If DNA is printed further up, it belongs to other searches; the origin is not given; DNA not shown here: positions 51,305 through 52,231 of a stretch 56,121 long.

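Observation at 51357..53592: Three tandem paralogous genes for HTH plus receiver-like proteins, each a complete transcription unit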

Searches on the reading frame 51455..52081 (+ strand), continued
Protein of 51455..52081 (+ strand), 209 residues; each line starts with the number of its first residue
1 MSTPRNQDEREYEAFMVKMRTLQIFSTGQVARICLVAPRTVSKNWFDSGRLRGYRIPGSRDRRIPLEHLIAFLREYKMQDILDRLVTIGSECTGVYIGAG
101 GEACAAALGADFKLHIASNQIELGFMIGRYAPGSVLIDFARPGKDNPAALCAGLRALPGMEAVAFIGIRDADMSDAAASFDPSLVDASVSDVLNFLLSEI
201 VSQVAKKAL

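Call 61: predict_structure(alignment_id=A6)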
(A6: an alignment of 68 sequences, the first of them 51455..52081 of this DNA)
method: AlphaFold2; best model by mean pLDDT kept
length: 209 residues; sequences in the alignment: 68
mean_pLDDT: 87.7   pTM: 0.68
mean pLDDT of the five models: 87.7, 87.6, 87.3, 84.5, 84.5
residues with pLDDT >= 90: 112; 70-90: 87; 50-70: 4; < 50: 6
segments of 3 or more residues with pLDDT < 50: 1-4
pLDDT, mean of each block of 10 residues (from residue 1): 65 87 94 96 97 97 96 95 74 88 89 92 92 92 83 91 91 78 81 82 80
secondary structure, 60 per line:
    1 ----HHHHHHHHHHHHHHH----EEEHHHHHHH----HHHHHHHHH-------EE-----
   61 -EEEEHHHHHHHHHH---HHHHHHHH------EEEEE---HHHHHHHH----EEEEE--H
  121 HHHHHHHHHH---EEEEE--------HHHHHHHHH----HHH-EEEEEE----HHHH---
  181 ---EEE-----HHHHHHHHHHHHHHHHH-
elements in order: H5-19 E24-26 H27-33 H38-46 E62-65 H66-75 H79-86 E93-97 H101-108 E113-117 H120-130 E134-138 H147-155 E164-169 H174-177 E184-186 H192-208

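Call 63: search_protein_families(library=ncbifam, alignment_id=A5, max_evalue=0.01)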
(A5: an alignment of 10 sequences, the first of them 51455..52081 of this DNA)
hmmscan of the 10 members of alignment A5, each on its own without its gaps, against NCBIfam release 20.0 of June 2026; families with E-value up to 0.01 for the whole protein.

A. member 1, window:51455-52081:+ (209 aa): 1 family
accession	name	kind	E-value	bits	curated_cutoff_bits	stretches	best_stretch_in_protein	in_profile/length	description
NF033787.1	HTH_BldC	subfamily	0.00036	20.3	77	1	26-62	4-38/49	BldC family transcriptional regulator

B. families by the number of members that match (of 10 scanned): 46 families (the first 25 are shown)
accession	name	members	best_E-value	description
NF033787.1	HTH_BldC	10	6.7e-09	BldC family transcriptional regulator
TIGR01764.1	excise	9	1.8e-08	excisionase family DNA-binding protein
NF033518.0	transpos_IS607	4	0.00084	IS607 family transposase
TIGR02154.1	PhoB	3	1e-08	phosphate regulon transcriptional regulator PhoB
NF038297.2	hybrid_HK_HrmK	3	2.1e-07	hybrid histidine kinase/response regulator HrmK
NF045717.1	DVU0259_DivK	3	8.4e-07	DVU0259 family response regulator domain-containing protein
NF007135.0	PRK09581.1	3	2.5e-06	PleD family two-component system response regulator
NF033791.1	ActR_PrrA_rreg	3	2.8e-05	ActR/PrrA/RegA family redox response regulator transcription factor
NF007935.0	PRK10651.1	3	0.00017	two-component system response regulator NarL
NF007969.0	PRK10693.1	3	0.00018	two-component system response regulator RssB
NF011896.0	PRK15369.1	3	0.0015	two component system response regulator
NF045944.1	ResRegRpaBCyano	2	7.6e-10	response regulator transcription factor RpaB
NF040689.1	MtrAB_MtrA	2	1.6e-09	MtrAB system response regulator MtrA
NF045914.1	RespRegNblR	2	4.9e-08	response regulator transcription factor NblR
NF007005.1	PRK09468.1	2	7.8e-08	osmolarity response regulator transcription factor OmpR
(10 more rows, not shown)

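Call 68: find_encoding_contigs(protein=P0003, flank=6000, max_places=4)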
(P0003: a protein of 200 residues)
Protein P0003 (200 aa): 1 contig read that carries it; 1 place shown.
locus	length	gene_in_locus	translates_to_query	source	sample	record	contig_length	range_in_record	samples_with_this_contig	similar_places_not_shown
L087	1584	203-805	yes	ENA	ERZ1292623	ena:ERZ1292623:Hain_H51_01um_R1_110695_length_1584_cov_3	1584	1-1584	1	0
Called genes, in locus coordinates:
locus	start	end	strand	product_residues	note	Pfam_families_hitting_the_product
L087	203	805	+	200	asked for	-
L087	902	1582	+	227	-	?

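Call 80: search_protein_families(library=padloc, proteins=[window:51455-52081:+], max_evalue=0.01)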
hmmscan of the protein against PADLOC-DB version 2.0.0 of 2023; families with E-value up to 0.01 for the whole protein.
window:51455-52081:+ (209 aa): 0 families

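Call 81: search_protein_families(library=phrogs, proteins=[window:51455-52081:+], max_evalue=0.01)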
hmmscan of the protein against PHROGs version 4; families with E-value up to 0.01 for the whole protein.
window:51455-52081:+ (209 aa): 0 families

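Call 83: fold_search(model_id=the predicted structure, library=pdb)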
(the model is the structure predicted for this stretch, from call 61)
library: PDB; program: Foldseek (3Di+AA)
matches with E <= 10: 1330; with E <= 0.001: 21
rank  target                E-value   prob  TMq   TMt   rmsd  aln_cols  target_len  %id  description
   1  9g85_B                1.2e-05  1.00  0.48  0.24   7.6       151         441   16  Structure of Response regulator PleD in complex with c-diGMP and ppGpp (released 2025-08-06)
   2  9g86_B                3.6e-05  1.00  0.48  0.24   7.7       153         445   14  Structure of Response regulator PleD in complex with c-diGMP and pppGpp (released 2025-08-06)
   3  9g85_C                4.9e-05  1.00  0.48  0.24   7.5       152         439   15  Structure of Response regulator PleD in complex with c-diGMP and ppGpp (released 2025-08-06)
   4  9g85_D                4.9e-05  1.00  0.48  0.24   7.4       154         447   16  Structure of Response regulator PleD in complex with c-diGMP and ppGpp (released 2025-08-06)
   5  9g85_A                5.2e-05  1.00  0.48  0.24   7.8       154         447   16  Structure of Response regulator PleD in complex with c-diGMP and ppGpp (released 2025-08-06)
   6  2wb4_A                1.1e-04  1.00  0.44  0.22   7.4       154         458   18  activated diguanylate cyclase PleD in complex with c-di-GMP (released 2010-04-21)
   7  9g86_A                1.7e-04  1.00  0.48  0.24   7.7       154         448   16  Structure of Response regulator PleD in complex with c-diGMP and pppGpp (released 2025-08-06)
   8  1w25_A                2.0e-04  1.00  0.46  0.23   7.2       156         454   15  Response regulator PleD in complex with c-diGMP (released 2004-11-18)
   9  3nhm_A                2.5e-04  1.00  0.44  0.77   4.3       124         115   16  Crystal structure of a response regulator from Myxococcus xanthus (released 2010-07-21)
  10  2v0n_A                2.6e-04  1.00  0.46  0.22   7.7       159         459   17  ACTIVATED RESPONSE REGULATOR PLED IN COMPLEX WITH C-DIGMP AND GTP- ALPHA-S (released 2007-08-21)
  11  3luf_A                3.2e-04  1.00  0.48  0.42  14.5       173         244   18  Structure of probable two-component system response regulator/GGDEF domain protein (released 2010-03-02)
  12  1hey                  4.2e-04  1.00  0.45  0.69   3.3       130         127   18  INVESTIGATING THE STRUCTURAL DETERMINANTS OF THE P21-LIKE TRIPHOSPHATE AND MG2+ BINDING SITE (released 1995-07-10)
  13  3t6k_A                5.0e-04  1.00  0.46  0.73   2.7       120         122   18  Crystal structure of a putative response regulator (Caur_3799) from Chloroflexus aurantiacus J-10-fl at 1.86 A resolut (released 2011-09-07)
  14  2wb4_B                5.3e-04  1.00  0.44  0.22   6.0       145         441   18  activated diguanylate cyclase PleD in complex with c-di-GMP (released 2010-04-21)
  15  1xhf_B                5.7e-04  1.00  0.44  0.71   2.9       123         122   15  Crystal structure of the bef3-activated receiver domain of redox response regulator arca (released 2005-05-17)
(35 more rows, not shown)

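Call 98: find_homologous_proteins(query=A5, max_evalue=1e-10)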
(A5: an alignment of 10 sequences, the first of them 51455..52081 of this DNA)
Query A5 (10 sequences) (209 aa, profile of the alignment): 6684 proteins with E <= 1e-10 among 8000 candidates; the best 120 are listed.
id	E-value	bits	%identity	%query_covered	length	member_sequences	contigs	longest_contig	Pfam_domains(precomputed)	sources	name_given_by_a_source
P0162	7.7e-97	341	64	27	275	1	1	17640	PF12728.14,PF00376.30,PF13411.13,PF13384.13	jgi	jgi:excisionase family DNA binding protein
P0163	1.0e-94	334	70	27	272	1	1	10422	PF12728.14,PF00376.30,PF13411.13,PF13384.13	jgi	jgi:excisionase family DNA binding protein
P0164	3.9e-93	329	66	27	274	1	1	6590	PF12728.14,PF13411.13,PF13384.13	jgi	jgi:excisionase family DNA binding protein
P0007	5.6e-93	328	64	27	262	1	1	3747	PF12728.14,PF00376.30,PF13411.13,PF13384.13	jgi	jgi:excisionase family DNA binding protein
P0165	5.2e-92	325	43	56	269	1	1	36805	PF12728.14,PF00376.30,PF13384.13,PF13338.13,PF00072.31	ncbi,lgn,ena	-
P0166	3.7e-89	316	44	69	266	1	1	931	PF12728.14,PF00072.31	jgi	jgi:two-component system response regulator RpaA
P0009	5.3e-84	299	40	56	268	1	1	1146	PF12728.14,PF00072.31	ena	-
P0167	1.3e-81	291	69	29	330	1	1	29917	PF12728.14,PF00376.30,PF13411.13,PF13384.13,PF13551.13,PF13542.13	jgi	jgi:excisionase family DNA binding protein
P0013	1.0e-79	285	44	64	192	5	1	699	PF12728.14,PF00072.31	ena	-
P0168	2.1e-79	284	40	72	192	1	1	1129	PF12728.14,PF00072.31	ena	-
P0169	3.9e-79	283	41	72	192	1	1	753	PF12728.14,PF00072.31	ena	-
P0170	8.6e-79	282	41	72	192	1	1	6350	PF12728.14,PF00072.31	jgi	jgi:excisionase family DNA binding protein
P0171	1.0e-78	282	40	72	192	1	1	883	PF12728.14,PF00072.31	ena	-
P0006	1.1e-78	282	60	30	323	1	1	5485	PF12728.14,PF00376.30,PF13411.13,PF13384.13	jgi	jgi:excisionase family DNA binding protein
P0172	1.3e-78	281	40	72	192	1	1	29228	PF12728.14,PF00072.31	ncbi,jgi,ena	-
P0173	4.2e-78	280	41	72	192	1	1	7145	PF12728.14,PF00072.31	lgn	-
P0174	4.3e-78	280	44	71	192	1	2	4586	PF12728.14,PF00072.31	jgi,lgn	jgi:excisionase family DNA binding protein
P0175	4.4e-78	280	44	71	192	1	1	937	PF12728.14,PF00072.31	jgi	-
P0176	4.9e-78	279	40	72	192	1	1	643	PF12728.14,PF00072.31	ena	-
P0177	6.9e-78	279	43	72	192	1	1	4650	PF12728.14,PF00072.31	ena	-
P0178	6.9e-78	279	40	72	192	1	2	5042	PF12728.14,PF00072.31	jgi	jgi:excisionase family DNA binding protein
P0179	1.2e-77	278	39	82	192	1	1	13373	PF12728.14,PF00072.31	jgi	jgi:excisionase family DNA binding protein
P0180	1.5e-77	278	40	72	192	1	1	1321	PF12728.14,PF00072.31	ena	-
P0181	1.8e-77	278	39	72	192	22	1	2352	PF12728.14,PF00072.31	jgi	jgi:excisionase family DNA binding protein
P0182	1.8e-77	278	39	72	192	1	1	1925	PF12728.14,PF00072.31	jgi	jgi:excisionase family DNA binding protein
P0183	2.0e-77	277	38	82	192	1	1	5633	PF12728.14,PF00072.31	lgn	-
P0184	2.1e-77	277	39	72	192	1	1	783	PF12728.14,PF00072.31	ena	-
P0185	2.1e-77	277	39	72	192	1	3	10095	PF12728.14,PF00072.31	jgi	jgi:excisionase family DNA binding protein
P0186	3.0e-77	277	41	64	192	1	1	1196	PF12728.14,PF00072.31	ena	-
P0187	3.7e-77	277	41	64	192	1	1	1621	PF12728.14,PF00072.31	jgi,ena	-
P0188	5.1e-77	276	41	71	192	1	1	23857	PF12728.14,PF00072.31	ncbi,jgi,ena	-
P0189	5.9e-77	276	41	65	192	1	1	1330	PF12728.14,PF00072.31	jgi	-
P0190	9.4e-77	275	41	72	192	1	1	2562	PF12728.14,PF00072.31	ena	-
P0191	2.0e-76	274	37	80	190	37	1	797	PF12728.14,PF00072.31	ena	-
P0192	2.1e-76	274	38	79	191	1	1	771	PF12728.14,PF00072.31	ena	-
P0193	2.8e-76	274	39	79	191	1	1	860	PF12728.14,PF00072.31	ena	-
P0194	3.7e-76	273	38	80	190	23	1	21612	PF12728.14,PF00072.31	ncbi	-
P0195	4.0e-76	273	41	80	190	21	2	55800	PF12728.14,PF00072.31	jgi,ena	jgi:excisionase family DNA binding protein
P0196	4.1e-76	273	40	81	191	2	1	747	PF12728.14,PF00072.31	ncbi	-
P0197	4.8e-76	273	39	80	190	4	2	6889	PF12728.14,PF00072.31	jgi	jgi:excisionase family DNA binding protein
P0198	6.7e-76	272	40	81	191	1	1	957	PF12728.14,PF00072.31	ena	-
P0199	8.0e-76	272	38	78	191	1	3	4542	PF12728.14,PF00072.31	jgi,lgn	jgi:excisionase family DNA binding protein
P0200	8.4e-76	272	38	80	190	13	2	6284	PF12728.14,PF00072.31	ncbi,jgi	jgi:excisionase family DNA binding protein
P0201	1.0e-75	272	38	78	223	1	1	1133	PF12728.14,PF00072.31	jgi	jgi:excisionase family DNA binding protein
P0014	1.0e-75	272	36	88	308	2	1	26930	PF12728.14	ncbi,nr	ncbi:MAG: helix-turn-helix domain-containing protein [Candidatus Peribacteraceae bacterium]|nr:helix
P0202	1.1e-75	272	38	78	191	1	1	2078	PF12728.14,PF00072.31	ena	-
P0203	1.6e-75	271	39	78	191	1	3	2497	PF12728.14,PF00072.31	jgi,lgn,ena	jgi:excisionase family DNA binding protein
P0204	1.6e-75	271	40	79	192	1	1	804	PF12728.14,PF00072.31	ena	-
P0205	1.9e-75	271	39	80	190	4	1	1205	PF12728.14,PF00072.31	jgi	-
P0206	2.1e-75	271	41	69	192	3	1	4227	PF12728.14,PF00072.31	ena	-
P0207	2.2e-75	271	37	80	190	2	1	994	PF12728.14,PF00072.31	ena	-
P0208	2.4e-75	271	44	64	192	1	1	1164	PF12728.14,PF00072.31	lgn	-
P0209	2.9e-75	270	37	80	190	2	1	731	PF12728.14,PF00072.31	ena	-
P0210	2.9e-75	270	36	80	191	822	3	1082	PF12728.14,PF00072.31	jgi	jgi:excisionase family DNA binding protein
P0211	3.0e-75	270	38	79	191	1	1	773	PF12728.14,PF00072.31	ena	-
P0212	3.0e-75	270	38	80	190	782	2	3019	PF12728.14,PF00072.31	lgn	-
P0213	3.1e-75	270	36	80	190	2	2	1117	PF12728.14,PF00072.31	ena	-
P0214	3.4e-75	270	37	79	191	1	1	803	PF12728.14,PF00072.31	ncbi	-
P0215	3.5e-75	270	39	82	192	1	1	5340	PF12728.14,PF00072.31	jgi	jgi:excisionase family DNA binding protein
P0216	3.9e-75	270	39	80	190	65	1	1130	PF12728.14,PF00072.31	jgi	-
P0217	4.2e-75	270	38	80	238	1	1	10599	PF12728.14,PF00072.31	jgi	jgi:excisionase family DNA binding protein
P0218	4.3e-75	270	37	80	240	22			PF12728.14,PF00072.31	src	-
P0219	4.8e-75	270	42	64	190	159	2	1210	PF12728.14,PF00072.31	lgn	-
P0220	5.4e-75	269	37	80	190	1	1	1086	PF12728.14,PF00072.31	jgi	jgi:excisionase family DNA binding protein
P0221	5.6e-75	269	38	82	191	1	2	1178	PF12728.14,PF00072.31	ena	-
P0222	5.8e-75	269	38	82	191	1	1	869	PF12728.14,PF00072.31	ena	-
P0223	5.8e-75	269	39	80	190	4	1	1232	PF12728.14,PF00072.31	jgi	jgi:excisionase family DNA binding protein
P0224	6.2e-75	269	40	80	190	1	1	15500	PF12728.14,PF00072.31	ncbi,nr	ncbi:MAG: helix-turn-helix domain-containing protein [Planctomycetia bacterium]|nr:helix-turn-helix 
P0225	6.7e-75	269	38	80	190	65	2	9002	PF12728.14,PF00072.31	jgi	jgi:excisionase family DNA binding protein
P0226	9.8e-75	269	37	80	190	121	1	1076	PF12728.14,PF00072.31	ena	-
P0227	1.1e-74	269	42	79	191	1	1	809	PF12728.14,PF00072.31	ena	-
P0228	1.1e-74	268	39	80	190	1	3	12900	PF12728.14,PF00072.31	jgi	jgi:excisionase family DNA binding protein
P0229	1.1e-74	268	43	81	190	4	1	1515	PF12728.14,PF00072.31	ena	-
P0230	1.1e-74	268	40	72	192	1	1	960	PF12728.14,PF00072.31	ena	-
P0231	1.1e-74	268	37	80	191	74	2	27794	PF12728.14,PF00072.31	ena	-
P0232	1.2e-74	268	39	80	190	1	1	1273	PF12728.14,PF00072.31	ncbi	-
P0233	1.2e-74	268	44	81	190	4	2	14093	PF12728.14,PF00072.31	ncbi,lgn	-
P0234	1.2e-74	268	39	79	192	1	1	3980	PF12728.14,PF00072.31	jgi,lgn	jgi:excisionase family DNA binding protein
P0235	1.2e-74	268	40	86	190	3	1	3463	PF12728.14,PF00072.31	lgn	-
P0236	1.2e-74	268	41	79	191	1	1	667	PF12728.14,PF00072.31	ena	-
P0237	1.2e-74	268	39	80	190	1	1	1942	PF12728.14,PF00072.31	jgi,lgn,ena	-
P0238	1.2e-74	268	37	80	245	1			PF12728.14,PF00072.31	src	-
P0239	1.3e-74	268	41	79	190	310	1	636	PF12728.14,PF00072.31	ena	-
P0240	1.5e-74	268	38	80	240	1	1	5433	PF12728.14,PF00072.31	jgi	-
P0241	1.5e-74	268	45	81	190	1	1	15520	PF12728.14,PF00072.31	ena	-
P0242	1.5e-74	268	37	80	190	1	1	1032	PF12728.14,PF00072.31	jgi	jgi:excisionase family DNA binding protein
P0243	1.6e-74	268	42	64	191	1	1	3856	PF12728.14,PF00072.31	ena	-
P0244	1.6e-74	268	40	79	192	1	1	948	PF12728.14,PF00072.31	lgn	-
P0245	1.7e-74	268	38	80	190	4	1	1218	PF12728.14,PF00072.31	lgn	-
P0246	1.7e-74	268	38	80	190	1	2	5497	PF12728.14,PF00072.31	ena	-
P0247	1.8e-74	268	40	76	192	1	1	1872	PF12728.14,PF00072.31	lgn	-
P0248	1.8e-74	268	38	79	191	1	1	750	PF12728.14,PF00072.31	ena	-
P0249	1.9e-74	268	46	64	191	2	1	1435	PF12728.14,PF00072.31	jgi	jgi:excisionase family DNA binding protein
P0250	1.9e-74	268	37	80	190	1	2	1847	PF12728.14,PF00072.31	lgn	-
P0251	2.0e-74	268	38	80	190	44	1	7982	PF12728.14,PF00072.31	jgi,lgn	-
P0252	2.1e-74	268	39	79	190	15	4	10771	PF12728.14,PF00072.31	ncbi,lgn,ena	-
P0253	2.1e-74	268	41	72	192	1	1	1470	PF12728.14,PF00072.31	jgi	jgi:excisionase family DNA binding protein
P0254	2.1e-74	268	46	64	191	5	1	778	PF12728.14,PF00072.31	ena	-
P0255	2.2e-74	267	38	80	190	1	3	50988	PF12728.14,PF00072.31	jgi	jgi:excisionase family DNA binding protein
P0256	2.2e-74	267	40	79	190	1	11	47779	PF12728.14,PF00072.31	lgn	-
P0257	2.2e-74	267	43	79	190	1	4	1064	PF12728.14,PF00072.31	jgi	jgi:excisionase family DNA binding protein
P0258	2.3e-74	267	38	80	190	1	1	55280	PF12728.14,PF00072.31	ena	-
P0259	2.7e-74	267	38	73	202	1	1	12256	PF12728.14,PF00072.31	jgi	jgi:excisionase family DNA binding protein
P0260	2.7e-74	267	41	79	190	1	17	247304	PF12728.14,PF00072.31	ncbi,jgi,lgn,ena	jgi:excisionase family DNA binding protein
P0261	2.9e-74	267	38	72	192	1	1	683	PF12728.14,PF00072.31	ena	-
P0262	2.9e-74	267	40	81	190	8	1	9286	PF12728.14,PF00072.31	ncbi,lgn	-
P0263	3.0e-74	267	38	80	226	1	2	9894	PF12728.14,PF00072.31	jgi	jgi:excisionase family DNA binding protein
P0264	3.1e-74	267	43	73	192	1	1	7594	PF12728.14,PF00072.31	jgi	jgi:excisionase family DNA binding protein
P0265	3.4e-74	267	38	80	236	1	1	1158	PF12728.14,PF00072.31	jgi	jgi:excisionase family DNA binding protein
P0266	3.5e-74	267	39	80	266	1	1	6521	PF12728.14,PF00072.31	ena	-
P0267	3.5e-74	267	39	80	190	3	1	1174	PF12728.14,PF00072.31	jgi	jgi:excisionase family DNA binding protein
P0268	3.6e-74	267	42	69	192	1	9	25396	PF12728.14,PF00072.31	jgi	jgi:excisionase family DNA binding protein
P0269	3.7e-74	267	38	80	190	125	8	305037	PF12728.14,PF00072.31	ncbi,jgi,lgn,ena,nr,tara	ncbi:MAG: response regulator [Planctomycetaceae bacterium]|nr:response regulator [Planctomycetaceae 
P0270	3.7e-74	267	42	73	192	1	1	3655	PF12728.14,PF00072.31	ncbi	-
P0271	3.8e-74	267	39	79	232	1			PF12728.14,PF00072.31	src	-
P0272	3.8e-74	267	42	79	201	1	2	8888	PF12728.14,PF00072.31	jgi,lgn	jgi:excisionase family DNA binding protein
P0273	3.9e-74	267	39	79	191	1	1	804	PF12728.14,PF00072.31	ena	-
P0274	3.9e-74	267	44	81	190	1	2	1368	PF12728.14,PF00072.31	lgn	-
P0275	4.0e-74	267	39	80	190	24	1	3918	PF12728.14,PF00072.31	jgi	jgi:excisionase family DNA binding protein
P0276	4.1e-74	267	40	79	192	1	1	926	PF12728.14,PF00072.31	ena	-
